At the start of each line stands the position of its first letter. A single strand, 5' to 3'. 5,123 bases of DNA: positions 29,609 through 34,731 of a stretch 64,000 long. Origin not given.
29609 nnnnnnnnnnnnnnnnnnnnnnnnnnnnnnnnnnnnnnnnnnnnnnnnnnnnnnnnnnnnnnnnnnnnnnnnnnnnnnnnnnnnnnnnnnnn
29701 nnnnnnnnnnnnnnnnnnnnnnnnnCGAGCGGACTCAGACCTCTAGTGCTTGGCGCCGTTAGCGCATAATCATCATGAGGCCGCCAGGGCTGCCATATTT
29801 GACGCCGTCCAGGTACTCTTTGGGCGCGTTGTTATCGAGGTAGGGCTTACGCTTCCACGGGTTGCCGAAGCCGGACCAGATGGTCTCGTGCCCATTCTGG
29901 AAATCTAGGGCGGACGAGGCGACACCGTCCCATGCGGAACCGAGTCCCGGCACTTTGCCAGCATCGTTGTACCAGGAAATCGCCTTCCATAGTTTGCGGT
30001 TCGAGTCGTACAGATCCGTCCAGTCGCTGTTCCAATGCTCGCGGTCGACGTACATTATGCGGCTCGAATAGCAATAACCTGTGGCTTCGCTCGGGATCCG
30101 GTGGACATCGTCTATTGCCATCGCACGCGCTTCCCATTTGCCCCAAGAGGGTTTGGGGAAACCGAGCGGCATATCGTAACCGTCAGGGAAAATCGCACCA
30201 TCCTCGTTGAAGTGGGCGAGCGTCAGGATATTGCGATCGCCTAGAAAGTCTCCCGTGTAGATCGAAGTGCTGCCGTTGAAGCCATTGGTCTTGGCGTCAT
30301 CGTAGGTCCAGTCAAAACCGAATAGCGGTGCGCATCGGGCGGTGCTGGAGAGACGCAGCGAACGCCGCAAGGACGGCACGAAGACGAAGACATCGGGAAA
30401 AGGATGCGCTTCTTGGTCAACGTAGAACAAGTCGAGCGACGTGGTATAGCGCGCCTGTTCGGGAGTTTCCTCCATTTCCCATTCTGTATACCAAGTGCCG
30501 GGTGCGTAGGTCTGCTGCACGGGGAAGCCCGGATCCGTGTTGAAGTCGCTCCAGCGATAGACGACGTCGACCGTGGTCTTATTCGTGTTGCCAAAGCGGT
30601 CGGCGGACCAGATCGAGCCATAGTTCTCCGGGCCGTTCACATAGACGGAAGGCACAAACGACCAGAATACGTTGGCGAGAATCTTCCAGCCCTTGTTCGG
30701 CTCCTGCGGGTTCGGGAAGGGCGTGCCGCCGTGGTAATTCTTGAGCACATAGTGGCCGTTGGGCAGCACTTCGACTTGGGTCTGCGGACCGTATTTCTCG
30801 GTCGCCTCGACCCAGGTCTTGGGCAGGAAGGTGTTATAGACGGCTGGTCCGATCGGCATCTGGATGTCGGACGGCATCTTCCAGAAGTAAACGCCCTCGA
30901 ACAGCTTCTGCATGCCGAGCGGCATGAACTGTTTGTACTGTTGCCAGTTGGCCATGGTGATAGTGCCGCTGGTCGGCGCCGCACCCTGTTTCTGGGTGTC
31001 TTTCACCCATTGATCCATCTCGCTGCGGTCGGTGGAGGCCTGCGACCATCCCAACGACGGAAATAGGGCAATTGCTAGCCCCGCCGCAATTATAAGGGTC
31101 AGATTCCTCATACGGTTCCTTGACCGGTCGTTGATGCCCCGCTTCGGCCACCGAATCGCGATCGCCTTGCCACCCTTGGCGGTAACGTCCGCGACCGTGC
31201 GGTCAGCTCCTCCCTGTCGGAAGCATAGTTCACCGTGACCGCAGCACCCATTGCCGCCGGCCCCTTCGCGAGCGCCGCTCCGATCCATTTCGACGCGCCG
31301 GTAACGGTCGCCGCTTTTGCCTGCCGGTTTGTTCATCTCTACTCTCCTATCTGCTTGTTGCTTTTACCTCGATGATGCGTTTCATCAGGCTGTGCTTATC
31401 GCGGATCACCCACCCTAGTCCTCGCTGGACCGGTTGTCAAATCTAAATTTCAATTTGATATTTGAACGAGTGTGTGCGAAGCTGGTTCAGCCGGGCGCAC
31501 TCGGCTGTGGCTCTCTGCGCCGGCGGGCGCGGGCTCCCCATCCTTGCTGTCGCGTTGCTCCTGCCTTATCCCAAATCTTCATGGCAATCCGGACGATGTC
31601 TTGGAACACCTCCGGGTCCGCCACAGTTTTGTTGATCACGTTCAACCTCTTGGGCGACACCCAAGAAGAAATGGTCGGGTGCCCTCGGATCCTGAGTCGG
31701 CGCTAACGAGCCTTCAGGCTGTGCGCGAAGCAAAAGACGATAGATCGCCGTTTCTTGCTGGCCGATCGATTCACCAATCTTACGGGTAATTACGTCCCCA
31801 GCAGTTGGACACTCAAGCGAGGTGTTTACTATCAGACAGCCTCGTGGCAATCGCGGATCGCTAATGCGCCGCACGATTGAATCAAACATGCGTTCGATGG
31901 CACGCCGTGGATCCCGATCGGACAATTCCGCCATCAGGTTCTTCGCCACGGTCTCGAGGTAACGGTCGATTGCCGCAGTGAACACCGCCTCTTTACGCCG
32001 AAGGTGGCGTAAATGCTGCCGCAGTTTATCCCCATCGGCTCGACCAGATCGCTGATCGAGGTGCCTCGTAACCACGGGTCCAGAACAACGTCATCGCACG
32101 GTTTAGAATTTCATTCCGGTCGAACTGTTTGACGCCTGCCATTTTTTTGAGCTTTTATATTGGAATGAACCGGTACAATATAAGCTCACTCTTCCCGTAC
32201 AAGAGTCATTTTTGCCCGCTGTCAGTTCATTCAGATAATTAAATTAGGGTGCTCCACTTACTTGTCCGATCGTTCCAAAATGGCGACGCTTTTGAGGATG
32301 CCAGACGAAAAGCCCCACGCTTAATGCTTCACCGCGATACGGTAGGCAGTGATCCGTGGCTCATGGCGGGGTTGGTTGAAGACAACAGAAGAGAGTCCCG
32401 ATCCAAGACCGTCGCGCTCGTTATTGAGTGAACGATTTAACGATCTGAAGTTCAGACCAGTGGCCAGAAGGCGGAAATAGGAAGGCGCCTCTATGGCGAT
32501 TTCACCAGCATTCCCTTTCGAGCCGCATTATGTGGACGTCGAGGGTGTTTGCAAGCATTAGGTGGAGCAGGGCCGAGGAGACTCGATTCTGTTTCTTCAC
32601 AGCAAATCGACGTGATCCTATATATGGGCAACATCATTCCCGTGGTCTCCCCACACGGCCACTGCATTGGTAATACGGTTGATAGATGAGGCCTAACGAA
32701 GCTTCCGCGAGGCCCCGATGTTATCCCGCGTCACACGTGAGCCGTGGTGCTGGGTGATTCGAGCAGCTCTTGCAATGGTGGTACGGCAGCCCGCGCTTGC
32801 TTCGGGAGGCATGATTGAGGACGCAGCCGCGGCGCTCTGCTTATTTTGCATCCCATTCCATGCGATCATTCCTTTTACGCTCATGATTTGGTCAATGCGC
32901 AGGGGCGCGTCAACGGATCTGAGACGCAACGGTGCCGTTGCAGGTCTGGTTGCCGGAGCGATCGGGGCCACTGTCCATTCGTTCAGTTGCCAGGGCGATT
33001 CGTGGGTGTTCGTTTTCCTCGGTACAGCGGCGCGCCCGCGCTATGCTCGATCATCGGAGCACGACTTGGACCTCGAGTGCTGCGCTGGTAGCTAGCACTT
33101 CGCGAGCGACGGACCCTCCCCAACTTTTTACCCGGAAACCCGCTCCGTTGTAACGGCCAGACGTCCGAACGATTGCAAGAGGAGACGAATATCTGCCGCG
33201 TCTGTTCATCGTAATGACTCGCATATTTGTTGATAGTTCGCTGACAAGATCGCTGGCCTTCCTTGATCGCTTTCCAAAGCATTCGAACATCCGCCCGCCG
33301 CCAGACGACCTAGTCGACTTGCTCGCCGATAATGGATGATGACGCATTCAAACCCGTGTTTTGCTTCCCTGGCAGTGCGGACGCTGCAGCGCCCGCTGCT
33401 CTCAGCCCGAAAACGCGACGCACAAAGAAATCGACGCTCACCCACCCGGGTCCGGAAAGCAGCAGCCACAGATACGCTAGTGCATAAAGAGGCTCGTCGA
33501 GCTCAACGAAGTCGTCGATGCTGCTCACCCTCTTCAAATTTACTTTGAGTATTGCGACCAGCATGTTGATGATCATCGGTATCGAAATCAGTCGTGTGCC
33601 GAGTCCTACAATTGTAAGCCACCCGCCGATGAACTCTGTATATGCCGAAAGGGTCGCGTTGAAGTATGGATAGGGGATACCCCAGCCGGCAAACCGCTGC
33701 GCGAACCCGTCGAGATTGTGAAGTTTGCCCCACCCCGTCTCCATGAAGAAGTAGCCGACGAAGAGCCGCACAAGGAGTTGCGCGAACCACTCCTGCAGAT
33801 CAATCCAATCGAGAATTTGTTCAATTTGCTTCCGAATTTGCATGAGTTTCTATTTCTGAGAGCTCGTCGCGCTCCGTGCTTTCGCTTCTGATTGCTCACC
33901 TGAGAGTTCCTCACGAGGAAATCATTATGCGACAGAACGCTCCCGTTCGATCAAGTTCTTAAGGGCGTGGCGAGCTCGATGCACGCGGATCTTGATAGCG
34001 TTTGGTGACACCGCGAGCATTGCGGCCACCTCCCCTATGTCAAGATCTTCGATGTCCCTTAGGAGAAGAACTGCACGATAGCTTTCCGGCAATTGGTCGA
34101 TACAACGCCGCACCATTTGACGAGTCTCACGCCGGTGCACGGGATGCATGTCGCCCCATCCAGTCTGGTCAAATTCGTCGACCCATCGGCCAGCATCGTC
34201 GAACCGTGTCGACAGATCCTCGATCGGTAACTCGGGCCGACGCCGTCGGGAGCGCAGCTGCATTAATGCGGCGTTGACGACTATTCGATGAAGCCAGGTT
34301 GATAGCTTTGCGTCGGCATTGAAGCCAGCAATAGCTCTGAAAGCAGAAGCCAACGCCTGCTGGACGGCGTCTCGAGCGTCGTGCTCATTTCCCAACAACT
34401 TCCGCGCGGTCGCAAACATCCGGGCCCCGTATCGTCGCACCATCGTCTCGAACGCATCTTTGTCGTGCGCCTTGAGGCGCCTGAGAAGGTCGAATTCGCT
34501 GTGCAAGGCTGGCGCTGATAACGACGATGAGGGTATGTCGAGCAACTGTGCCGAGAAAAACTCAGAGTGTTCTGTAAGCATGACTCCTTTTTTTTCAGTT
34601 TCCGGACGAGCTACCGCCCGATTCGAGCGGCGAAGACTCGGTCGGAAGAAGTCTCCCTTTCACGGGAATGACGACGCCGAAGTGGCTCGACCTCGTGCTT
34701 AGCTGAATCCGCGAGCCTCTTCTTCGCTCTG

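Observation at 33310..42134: Bufferin-type MNIO locus is split: modifying enzymes lie 4.8 kb from the only recognisable precursor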

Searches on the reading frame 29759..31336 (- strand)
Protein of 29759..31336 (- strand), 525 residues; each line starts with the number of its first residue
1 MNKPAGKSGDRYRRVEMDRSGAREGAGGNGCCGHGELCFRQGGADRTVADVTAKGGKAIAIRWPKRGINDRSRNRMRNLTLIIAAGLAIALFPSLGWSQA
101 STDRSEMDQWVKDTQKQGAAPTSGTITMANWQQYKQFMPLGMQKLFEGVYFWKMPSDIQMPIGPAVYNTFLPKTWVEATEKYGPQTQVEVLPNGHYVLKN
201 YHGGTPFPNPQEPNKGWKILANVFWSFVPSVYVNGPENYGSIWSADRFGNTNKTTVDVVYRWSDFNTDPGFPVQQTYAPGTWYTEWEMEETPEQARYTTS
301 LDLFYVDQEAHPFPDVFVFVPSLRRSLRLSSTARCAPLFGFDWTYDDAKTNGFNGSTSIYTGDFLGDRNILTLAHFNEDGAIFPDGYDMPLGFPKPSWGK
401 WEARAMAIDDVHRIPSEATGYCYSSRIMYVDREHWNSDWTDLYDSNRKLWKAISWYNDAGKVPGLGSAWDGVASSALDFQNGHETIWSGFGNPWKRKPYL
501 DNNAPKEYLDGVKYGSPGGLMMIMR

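Call 10: search_protein_families(library=pfam, proteins=[window:29759-31336:-], max_evalue=0.05)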
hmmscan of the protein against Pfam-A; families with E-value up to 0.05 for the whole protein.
window:29759-31336:- (525 aa): 2 families
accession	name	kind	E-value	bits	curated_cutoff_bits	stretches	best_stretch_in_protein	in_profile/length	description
PF07044.18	DUF1329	-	1.3e-22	81.1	23.1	1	125-488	1-341/368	Protein of unknown function (DUF1329)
PF17131.11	LolA_like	-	8.6e-06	26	30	0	315-350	29-64/184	Outer membrane lipoprotein-sorting protein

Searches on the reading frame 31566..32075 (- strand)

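Call 10: search_protein_families(library=pfam, proteins=[window:31566-32075:-], max_evalue=0.05)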
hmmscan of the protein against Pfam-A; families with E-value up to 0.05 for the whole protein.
window:31566-32075:- (169 aa): 2 families
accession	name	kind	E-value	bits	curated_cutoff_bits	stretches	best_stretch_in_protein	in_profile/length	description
PF16925.10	TetR_C_13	-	1.6e-08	35.3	27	1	59-141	4-86/109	Tetracyclin repressor-like, C-terminal domain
PF21993.1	TetR_C_13_2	-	0.026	15.2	27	0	56-119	1-64/103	Transcriptional regulator LmrA/YxaF-like, C-terminal domain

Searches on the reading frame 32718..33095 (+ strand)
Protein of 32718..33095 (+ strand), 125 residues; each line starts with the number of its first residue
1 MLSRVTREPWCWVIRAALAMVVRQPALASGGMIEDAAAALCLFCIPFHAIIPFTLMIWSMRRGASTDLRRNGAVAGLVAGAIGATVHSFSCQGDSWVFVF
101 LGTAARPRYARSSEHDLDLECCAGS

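Call 9: search_protein_families(library=ncbifam, proteins=[window:32718-33095:+], max_evalue=0.01)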
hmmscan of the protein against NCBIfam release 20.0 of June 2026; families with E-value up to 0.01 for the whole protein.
window:32718-33095:+ (125 aa): 1 family
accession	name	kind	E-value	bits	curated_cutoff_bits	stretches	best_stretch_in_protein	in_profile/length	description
NF042994.1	AntiSigF_NrsF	equivalog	0.00054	19.5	300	1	35-101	125-191/214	anti-sigma-F factor NrsF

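Call 10: search_protein_families(library=pfam, proteins=[window:32718-33095:+], max_evalue=0.05)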
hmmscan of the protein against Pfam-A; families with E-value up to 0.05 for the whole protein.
window:32718-33095:+ (125 aa): 1 family
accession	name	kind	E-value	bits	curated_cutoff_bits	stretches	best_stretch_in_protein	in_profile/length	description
PF06532.16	NrsF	-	2.8e-18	66.9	26.8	1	13-100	93-180/204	Negative regulator of sigma F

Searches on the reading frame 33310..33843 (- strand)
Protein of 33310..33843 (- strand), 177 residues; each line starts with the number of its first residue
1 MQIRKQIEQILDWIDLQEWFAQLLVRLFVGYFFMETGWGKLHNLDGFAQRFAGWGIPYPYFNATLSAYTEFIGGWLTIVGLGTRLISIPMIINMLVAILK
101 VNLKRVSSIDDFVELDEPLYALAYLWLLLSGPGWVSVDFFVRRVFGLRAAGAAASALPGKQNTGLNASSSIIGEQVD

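Call 4: search_protein_families(library=pfam, proteins=[window:33310-33843:-], max_evalue=0.01)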
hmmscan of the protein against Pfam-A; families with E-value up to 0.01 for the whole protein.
window:33310-33843:- (177 aa): 3 families
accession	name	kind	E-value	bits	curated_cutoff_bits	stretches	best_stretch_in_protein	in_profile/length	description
PF07681.17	DoxX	-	3.5e-20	72.9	23.6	1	22-101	2-83/85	DoxX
PF04173.18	DoxD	-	0.0016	18.8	22.7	1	65-145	70-148/167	TQO small subunit DoxD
PF07291.16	MauE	-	0.0057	17.4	27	1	22-96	5-82/128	Methylamine utilisation protein MauE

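Call 9: search_protein_families(library=ncbifam, proteins=[window:33310-33843:-], max_evalue=0.01)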
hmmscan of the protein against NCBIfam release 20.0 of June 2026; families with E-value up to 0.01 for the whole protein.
window:33310-33843:- (177 aa): 1 family
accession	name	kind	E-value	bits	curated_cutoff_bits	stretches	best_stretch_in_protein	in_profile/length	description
NF050144.1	matur_HvfX_fam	equivalog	2.6e-20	73.3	80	1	19-105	1-91/165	HvfX family Cu-binding RiPP maturation protein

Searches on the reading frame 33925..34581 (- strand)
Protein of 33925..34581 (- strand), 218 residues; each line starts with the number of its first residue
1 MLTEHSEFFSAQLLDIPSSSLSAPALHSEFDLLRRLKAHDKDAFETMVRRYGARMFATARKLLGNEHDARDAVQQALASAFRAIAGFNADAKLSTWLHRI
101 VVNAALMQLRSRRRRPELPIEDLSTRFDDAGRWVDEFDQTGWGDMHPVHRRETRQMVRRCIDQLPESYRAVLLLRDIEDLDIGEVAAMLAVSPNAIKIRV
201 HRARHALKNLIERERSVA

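Call 4: search_protein_families(library=pfam, proteins=[window:33925-34581:-], max_evalue=0.01)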
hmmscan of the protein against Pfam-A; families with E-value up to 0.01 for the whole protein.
window:33925-34581:- (218 aa): 4 families
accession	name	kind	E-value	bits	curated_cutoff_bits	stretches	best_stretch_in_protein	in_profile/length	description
PF08281.18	Sigma70_r4_2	-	1.9e-15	56.6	25.7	1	155-206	2-53/54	Sigma-70, region 4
PF04542.20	Sigma70_r2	-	2.9e-15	56.2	24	1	47-115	1-71/71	Sigma-70 region 2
PF04545.22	Sigma70_r4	-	1.8e-08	34.2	24.1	1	160-208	1-49/50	Sigma-70, region 4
PF07638.17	Sigma70_ECF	-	0.00031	21.1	21.1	1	31-208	6-180/185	ECF sigma factor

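Call 9: search_protein_families(library=ncbifam, proteins=[window:33925-34581:-], max_evalue=0.01)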
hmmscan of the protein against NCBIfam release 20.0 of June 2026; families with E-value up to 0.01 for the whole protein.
window:33925-34581:- (218 aa): 90 families (the best 25 are shown)
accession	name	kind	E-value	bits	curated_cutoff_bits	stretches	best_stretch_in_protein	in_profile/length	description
NF008888.0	PRK11922.1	equivalog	2.6e-50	171.2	204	1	23-214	11-199/231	RNA polymerase sigma factor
NF007225.0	PRK09643.1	equivalog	4.9e-38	130.9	190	1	27-213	12-184/204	RNA polymerase sigma factor SigM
NF007223.0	PRK09641.1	equivalog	1e-33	116.8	209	1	33-212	9-185/187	RNA polymerase sigma factor SigW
TIGR02948.1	SigW_bacill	equivalog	5e-31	108.2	243.1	1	32-209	8-182/187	RNA polymerase sigma factor SigW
TIGR02939.1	RpoE_Sigma70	equivalog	7.9e-28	97.8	236.15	1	29-210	7-185/190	RNA polymerase sigma factor RpoE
NF009171.0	PRK12518.1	equivalog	2.5e-26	92.7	208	1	24-213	9-186/191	RNA polymerase sigma factor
NF058625.1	sigma_PG0214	equivalog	6.9e-26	91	130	1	41-214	3-164/170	GFO_1088 family ECF-type sigma factor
NF004113.0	PRK05602.1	equivalog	3.2e-25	89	208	1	29-215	32-205/211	RNA polymerase sigma factor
NF006089.0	PRK08241.1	subfamily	4.1e-25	88.6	240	1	33-211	13-203/343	RNA polymerase subunit sigma-70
TIGR02937.1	sigma70-ECF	superfamily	2.2e-24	86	42.9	1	42-209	1-163/165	sigma-70 family RNA polymerase sigma factor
TIGR02983.1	SigE-fam_strep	subfamily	6.3e-24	84.7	141.55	1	40-213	4-160/162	SigE family RNA polymerase sigma factor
TIGR02985.1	Sig70_bacteroi1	subfamily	1.1e-22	81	126.4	1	43-209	2-160/162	RNA polymerase sigma-70 factor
TIGR02954.1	Sig70_famx3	hypoth_equivalog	1.3e-21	77.1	188.5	1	30-213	4-169/170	RNA polymerase sigma-70 factor, TIGR02954 family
NF009166.1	PRK12513.1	equivalog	1.3e-21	77.1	206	1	28-213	8-188/193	RNA polymerase sigma factor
NF008892.0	PRK11924.2-1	equivalog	2e-21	76.5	291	1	46-212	23-194/203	RNA polymerase sigma factor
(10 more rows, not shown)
